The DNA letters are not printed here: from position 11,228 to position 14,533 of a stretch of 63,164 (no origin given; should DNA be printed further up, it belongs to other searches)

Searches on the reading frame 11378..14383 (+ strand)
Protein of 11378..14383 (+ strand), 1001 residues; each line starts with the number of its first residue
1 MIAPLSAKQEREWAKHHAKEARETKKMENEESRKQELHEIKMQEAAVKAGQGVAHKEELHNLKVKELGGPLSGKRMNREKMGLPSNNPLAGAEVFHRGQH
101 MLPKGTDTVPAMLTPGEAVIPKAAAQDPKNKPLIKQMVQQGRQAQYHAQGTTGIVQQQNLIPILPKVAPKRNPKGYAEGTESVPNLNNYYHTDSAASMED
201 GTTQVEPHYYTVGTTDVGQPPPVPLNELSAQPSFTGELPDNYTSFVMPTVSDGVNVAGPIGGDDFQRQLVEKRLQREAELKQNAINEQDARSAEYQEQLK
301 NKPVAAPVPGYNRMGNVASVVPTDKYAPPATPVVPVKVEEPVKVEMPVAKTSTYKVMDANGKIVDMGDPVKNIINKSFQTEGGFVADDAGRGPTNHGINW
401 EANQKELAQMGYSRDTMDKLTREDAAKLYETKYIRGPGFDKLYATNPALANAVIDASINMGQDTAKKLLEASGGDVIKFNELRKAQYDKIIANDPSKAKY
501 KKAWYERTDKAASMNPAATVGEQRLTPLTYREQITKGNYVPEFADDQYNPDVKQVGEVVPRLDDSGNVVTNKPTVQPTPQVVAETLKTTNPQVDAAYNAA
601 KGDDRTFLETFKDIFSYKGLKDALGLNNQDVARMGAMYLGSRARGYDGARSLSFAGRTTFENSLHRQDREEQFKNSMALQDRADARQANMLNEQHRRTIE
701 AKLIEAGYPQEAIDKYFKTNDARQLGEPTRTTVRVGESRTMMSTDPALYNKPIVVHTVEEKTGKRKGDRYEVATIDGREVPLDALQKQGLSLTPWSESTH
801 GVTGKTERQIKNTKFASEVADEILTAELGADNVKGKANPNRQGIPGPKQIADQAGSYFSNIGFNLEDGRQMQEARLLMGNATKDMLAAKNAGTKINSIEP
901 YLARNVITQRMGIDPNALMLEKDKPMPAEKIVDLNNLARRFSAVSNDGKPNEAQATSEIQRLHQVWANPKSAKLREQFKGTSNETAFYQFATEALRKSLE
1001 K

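Call 5: search_protein_families(library=pfam, proteins=[window:11378-14383:+], max_evalue=1)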
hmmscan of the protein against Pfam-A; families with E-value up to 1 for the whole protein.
window:11378-14383:+ (1001 aa): 2 families
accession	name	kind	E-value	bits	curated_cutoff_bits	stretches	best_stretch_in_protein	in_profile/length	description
PF05838.17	Glyco_hydro_108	-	8.3e-12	45.9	21.2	1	378-461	5-85/85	Glycosyl hydrolase 108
PF04886.17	PT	-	0.88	9.6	26.2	1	569-584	6-21/36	PT disordered repeat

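Call 6: search_protein_families(library=phrogs, proteins=[window:11378-14383:+], max_evalue=0.01)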
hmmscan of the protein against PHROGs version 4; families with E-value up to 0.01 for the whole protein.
window:11378-14383:+ (1001 aa): 2 families
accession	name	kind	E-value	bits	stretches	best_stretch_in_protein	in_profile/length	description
phrog_315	-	lysis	5.4e-20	72.5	1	340-524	308-500/677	endolysin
phrog_12853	-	unknown function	1.9e-12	48.7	1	371-471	4-100/131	-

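Call 92: search_solved_structures(query=window:11378-14380:+, max_evalue=1)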
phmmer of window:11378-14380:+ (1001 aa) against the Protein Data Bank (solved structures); distinct sequences matched with E-value up to 1: 9.
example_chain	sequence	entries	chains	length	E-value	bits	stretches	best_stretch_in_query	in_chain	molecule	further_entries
6v3z_A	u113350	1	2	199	4.3e-09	38.5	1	366-470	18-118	Sen1395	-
6v40_A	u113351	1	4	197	4.4e-05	25.3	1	364-469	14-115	PG_binding_3 domain-containing protein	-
4g9z_A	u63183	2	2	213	0.13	13.7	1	430-489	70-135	Nucleoprotein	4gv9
4gv3_A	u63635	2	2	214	0.13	13.7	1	430-489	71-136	Nucleoprotein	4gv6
4fvu_A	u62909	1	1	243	0.17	13.4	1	430-489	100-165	Nucleoprotein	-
3q7b_A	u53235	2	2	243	0.17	13.4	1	430-489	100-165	Nucleoprotein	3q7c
7v3a_A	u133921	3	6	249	0.17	13.4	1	430-489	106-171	Nucleoprotein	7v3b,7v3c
7v37_A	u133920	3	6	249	0.18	13.3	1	430-489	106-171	Nucleoprotein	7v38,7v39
3mwp_A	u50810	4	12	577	0.69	11.4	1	430-489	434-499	Nucleoprotein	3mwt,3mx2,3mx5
